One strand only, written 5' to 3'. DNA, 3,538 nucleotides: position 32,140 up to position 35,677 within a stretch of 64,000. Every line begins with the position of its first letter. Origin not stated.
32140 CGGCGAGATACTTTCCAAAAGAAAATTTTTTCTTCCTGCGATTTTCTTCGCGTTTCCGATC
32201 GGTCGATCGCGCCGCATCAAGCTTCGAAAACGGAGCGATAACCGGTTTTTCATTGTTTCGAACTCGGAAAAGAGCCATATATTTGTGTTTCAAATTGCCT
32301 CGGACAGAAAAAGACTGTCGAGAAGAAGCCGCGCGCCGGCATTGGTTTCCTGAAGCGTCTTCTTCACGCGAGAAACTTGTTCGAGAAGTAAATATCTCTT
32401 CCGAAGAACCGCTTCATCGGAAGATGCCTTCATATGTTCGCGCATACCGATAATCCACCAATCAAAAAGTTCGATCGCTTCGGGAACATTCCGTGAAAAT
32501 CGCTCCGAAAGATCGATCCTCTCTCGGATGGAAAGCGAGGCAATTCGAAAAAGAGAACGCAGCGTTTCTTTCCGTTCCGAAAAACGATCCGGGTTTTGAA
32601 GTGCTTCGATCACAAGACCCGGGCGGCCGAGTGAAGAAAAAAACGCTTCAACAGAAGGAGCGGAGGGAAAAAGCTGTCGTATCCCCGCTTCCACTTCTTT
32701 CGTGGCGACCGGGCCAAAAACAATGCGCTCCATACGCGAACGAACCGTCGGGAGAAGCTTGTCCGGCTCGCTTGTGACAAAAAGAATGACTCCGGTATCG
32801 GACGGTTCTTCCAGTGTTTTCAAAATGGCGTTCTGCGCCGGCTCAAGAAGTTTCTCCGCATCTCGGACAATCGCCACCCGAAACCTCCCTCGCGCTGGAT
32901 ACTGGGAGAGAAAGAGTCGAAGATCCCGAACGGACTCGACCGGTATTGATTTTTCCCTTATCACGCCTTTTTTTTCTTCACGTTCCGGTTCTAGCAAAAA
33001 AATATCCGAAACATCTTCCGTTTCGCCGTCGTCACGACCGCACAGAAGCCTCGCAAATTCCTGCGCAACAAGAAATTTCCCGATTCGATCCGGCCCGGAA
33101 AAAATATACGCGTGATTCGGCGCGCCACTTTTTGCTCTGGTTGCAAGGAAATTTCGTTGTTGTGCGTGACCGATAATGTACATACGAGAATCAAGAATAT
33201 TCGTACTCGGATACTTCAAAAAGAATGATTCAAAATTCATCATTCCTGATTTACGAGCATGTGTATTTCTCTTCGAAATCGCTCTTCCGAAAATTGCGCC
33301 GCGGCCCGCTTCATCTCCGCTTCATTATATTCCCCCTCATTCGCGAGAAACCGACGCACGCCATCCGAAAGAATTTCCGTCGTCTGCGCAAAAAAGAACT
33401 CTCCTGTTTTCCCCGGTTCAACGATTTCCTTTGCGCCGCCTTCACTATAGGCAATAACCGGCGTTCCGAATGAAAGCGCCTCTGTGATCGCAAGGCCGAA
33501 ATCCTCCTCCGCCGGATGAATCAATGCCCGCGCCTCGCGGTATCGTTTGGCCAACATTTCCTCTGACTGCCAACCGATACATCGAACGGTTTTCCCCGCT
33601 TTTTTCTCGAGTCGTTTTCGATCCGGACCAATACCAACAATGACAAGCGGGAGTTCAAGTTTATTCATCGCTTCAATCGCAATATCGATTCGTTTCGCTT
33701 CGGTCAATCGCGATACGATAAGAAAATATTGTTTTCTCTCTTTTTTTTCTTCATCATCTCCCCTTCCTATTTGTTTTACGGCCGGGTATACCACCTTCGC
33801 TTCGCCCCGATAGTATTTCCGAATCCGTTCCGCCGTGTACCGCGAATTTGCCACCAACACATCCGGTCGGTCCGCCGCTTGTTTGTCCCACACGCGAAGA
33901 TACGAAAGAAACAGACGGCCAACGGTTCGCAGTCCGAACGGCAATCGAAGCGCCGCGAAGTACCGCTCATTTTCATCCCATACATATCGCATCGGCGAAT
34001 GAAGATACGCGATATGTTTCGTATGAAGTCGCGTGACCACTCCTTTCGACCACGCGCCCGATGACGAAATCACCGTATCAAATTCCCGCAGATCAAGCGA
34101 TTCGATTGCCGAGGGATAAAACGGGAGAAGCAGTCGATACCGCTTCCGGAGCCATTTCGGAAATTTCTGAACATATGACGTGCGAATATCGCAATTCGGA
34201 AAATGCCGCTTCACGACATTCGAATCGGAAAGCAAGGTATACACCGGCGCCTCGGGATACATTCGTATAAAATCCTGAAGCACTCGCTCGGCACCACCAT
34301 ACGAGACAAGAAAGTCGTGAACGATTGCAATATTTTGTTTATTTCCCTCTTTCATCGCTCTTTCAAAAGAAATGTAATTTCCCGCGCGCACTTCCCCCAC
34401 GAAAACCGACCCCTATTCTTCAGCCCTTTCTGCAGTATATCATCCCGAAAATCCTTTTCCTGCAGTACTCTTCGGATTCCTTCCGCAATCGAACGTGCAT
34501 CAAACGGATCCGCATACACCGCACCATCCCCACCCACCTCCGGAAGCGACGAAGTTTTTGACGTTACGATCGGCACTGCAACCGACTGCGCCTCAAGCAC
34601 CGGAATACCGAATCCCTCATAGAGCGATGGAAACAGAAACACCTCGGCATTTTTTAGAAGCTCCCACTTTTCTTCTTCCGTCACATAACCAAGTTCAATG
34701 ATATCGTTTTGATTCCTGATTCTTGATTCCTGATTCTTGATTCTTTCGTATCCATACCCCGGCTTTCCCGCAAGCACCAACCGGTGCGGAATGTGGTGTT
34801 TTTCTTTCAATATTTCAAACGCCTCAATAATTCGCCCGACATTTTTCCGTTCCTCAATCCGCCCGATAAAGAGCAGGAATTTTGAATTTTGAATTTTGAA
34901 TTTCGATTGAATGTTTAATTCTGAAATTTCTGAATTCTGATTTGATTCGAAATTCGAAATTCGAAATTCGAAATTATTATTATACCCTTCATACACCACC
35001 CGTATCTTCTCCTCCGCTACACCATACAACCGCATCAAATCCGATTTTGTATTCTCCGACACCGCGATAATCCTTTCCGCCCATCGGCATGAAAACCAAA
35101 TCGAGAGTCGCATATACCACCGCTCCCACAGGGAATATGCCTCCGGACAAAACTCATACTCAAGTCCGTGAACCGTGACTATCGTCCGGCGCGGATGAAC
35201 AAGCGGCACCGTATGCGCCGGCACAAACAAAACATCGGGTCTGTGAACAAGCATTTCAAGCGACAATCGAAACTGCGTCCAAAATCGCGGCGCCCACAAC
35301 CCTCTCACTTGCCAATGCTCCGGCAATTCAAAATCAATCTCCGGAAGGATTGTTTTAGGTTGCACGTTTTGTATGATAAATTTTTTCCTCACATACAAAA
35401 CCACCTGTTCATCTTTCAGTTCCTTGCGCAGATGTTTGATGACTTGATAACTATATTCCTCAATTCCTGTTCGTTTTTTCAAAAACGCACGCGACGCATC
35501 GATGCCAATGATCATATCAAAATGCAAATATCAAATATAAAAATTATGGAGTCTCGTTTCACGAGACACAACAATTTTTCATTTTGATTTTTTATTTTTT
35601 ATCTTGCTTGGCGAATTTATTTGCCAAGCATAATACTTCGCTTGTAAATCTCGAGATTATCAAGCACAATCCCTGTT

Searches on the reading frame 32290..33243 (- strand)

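Call 8: search_protein_families(library=pfam, proteins=[window:32290-33243:-], max_evalue=0.01)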
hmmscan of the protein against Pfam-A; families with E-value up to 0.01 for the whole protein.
window:32290-33243:- (317 aa): 1 family
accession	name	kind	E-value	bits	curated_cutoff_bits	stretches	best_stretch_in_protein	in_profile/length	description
PF13177.12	DNA_pol3_delta2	-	2.5e-31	109.3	27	1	26-178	2-159/161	DNA polymerase III, delta subunit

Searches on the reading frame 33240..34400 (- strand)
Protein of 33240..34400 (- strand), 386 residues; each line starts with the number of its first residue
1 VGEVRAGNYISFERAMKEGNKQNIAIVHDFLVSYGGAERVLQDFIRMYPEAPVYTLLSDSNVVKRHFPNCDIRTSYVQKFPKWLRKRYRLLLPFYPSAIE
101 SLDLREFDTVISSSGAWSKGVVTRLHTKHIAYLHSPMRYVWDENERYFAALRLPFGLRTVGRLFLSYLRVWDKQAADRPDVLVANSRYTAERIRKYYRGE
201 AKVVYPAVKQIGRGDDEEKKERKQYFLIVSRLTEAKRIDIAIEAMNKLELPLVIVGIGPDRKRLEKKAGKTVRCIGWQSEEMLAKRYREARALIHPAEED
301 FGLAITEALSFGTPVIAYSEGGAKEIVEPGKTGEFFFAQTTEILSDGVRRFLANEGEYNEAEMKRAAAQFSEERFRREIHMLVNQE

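Call 8: search_protein_families(library=pfam, proteins=[window:33240-34400:-], max_evalue=0.01)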
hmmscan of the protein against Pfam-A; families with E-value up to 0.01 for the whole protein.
window:33240-34400:- (386 aa): 6 families
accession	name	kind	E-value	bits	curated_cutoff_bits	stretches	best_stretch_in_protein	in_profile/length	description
PF00534.26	Glycos_transf_1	-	1.2e-28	100.2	26.4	1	217-361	9-163/172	Glycosyl transferases group 1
PF13692.12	Glyco_trans_1_4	-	1.6e-20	74.3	27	1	224-354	2-142/142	Glycosyl transferases group 1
PF13439.12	Glyco_transf_4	-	6.9e-11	42.9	28.5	1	34-208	1-166/170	Glycosyltransferase Family 4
PF20706.3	GT4-conflict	-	2.4e-09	37.1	26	1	215-329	189-322/385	Family 4 Glycosyltransferase in conflict systems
PF13524.12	Glyco_trans_1_2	-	2.3e-05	24.8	25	1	242-369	6-127/144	Glycosyl transferase-like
PF13579.12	Glyco_trans_4_4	-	0.0017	19.2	29.7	1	66-204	34-153/158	Glycosyl transferase 4-like domain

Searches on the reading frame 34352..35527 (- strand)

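Call 8: search_protein_families(library=pfam, proteins=[window:34352-35527:-], max_evalue=0.01)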
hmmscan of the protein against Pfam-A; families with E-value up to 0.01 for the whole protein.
window:34352-35527:- (391 aa): 6 families
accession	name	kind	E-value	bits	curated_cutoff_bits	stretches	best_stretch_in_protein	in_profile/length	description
PF00534.26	Glycos_transf_1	-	1.3e-34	119.6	26.4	1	206-368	6-169/172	Glycosyl transferases group 1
PF13692.12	Glyco_trans_1_4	-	6.4e-25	88.5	27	1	217-356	3-141/142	Glycosyl transferases group 1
PF13439.12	Glyco_transf_4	-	4.1e-17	63.2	28.5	1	21-183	3-167/170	Glycosyltransferase Family 4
PF20706.3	GT4-conflict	-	6.6e-10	39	26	1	213-328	195-316/385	Family 4 Glycosyltransferase in conflict systems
PF13579.12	Glyco_trans_4_4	-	7.1e-08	33.4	29.7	1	66-179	45-156/158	Glycosyl transferase 4-like domain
PF13524.12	Glyco_trans_1_2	-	8.3e-05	23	25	1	239-370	8-127/144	Glycosyl transferase-like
